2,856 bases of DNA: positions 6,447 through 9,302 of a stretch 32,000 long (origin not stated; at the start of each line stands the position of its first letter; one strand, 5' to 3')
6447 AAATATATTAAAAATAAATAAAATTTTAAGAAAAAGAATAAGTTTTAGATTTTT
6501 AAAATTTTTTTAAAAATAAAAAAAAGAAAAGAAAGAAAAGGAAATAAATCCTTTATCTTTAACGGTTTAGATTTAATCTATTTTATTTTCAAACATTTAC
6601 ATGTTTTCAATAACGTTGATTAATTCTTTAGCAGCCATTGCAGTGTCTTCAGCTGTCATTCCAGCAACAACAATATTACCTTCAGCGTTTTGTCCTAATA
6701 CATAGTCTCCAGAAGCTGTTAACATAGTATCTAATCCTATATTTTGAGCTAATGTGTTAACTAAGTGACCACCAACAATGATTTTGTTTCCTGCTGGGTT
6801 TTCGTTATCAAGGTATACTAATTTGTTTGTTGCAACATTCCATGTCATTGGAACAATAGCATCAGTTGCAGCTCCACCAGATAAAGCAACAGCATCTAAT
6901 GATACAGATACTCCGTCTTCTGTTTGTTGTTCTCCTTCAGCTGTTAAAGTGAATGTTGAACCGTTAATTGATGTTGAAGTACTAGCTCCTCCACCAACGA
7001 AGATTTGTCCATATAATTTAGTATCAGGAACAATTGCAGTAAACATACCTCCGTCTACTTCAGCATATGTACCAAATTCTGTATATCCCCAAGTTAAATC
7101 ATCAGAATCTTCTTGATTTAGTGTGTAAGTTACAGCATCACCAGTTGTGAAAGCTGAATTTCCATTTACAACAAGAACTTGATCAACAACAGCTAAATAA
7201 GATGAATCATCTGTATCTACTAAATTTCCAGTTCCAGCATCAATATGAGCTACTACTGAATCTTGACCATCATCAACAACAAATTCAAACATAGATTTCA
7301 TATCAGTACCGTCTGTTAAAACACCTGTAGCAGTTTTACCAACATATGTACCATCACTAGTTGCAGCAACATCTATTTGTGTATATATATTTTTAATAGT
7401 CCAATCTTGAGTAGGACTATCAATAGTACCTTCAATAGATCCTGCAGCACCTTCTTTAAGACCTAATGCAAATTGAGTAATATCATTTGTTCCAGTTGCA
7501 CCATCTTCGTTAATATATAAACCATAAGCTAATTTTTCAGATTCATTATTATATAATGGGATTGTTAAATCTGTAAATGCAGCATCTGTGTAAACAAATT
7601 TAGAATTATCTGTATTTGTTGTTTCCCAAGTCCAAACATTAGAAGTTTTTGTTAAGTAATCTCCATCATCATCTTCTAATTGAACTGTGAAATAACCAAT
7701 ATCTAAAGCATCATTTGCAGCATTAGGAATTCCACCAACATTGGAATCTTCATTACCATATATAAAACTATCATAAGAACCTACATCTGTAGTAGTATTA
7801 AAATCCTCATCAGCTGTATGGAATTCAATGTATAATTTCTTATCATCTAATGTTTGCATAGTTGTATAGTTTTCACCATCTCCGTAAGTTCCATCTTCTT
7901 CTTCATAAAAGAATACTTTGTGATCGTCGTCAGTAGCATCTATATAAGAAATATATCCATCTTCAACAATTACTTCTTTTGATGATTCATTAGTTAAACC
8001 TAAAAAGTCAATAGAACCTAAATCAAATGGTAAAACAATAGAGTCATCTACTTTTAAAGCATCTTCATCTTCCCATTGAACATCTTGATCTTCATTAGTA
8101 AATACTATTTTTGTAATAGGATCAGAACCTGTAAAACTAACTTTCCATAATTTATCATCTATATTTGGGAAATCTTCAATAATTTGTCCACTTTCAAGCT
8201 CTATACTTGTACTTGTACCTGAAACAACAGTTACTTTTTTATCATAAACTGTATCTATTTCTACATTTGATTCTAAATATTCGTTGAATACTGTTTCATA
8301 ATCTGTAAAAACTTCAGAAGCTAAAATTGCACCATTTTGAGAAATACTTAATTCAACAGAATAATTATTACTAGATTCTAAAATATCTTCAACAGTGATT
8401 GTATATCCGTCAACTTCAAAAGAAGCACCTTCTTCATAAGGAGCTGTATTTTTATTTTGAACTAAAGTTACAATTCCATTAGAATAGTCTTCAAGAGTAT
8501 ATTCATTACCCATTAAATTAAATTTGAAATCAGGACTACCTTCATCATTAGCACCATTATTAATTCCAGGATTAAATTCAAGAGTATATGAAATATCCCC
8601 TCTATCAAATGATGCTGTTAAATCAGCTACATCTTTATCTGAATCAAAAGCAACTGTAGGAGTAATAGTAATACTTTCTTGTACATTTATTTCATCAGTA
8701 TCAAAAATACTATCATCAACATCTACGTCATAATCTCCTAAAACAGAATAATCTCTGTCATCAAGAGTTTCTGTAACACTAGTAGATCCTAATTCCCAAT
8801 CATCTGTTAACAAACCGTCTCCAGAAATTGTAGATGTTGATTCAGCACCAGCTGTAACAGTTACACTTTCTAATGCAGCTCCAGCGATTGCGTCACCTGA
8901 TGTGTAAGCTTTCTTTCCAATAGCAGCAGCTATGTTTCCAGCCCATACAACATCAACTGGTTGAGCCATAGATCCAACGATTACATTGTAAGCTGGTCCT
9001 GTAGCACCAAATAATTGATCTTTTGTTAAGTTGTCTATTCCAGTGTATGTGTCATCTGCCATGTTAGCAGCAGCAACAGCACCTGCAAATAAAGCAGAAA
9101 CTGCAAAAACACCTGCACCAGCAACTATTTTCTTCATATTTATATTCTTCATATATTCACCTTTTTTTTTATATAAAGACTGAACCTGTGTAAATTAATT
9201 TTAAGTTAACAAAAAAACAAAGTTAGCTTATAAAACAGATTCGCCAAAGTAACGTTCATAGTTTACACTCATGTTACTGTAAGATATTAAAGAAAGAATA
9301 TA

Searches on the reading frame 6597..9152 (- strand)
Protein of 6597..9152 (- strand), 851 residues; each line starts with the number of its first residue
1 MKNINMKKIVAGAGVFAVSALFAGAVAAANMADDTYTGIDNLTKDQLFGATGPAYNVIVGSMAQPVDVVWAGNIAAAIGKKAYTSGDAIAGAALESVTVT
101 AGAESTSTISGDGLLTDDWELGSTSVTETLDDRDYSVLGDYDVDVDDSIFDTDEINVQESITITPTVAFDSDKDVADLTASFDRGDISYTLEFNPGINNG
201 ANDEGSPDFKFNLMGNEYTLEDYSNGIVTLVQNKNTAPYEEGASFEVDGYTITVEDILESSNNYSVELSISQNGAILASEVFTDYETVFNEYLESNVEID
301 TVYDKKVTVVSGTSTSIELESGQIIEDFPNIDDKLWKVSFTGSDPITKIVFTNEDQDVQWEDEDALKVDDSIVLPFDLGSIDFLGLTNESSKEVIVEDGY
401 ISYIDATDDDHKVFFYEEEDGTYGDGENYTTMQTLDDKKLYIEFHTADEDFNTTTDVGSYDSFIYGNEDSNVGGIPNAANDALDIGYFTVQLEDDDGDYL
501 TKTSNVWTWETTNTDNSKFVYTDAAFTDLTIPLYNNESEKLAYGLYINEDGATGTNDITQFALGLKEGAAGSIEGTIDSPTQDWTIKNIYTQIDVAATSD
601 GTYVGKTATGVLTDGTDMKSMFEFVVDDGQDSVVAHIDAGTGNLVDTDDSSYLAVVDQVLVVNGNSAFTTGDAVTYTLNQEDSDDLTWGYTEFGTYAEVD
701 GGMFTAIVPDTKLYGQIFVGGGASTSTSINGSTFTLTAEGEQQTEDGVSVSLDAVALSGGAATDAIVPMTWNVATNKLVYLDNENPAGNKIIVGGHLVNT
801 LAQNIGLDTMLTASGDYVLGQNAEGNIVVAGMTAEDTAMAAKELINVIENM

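Call 8: search_protein_families(library=pfam, proteins=[window:6597-9152:-], max_evalue=0.001)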
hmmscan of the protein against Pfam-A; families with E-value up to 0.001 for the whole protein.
window:6597-9152:- (851 aa): 1 family
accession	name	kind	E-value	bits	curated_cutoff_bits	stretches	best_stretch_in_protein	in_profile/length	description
PF05124.17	S_layer_C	-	1.4e-12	48.1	23.9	1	42-848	5-177/177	S-layer like family, outer domain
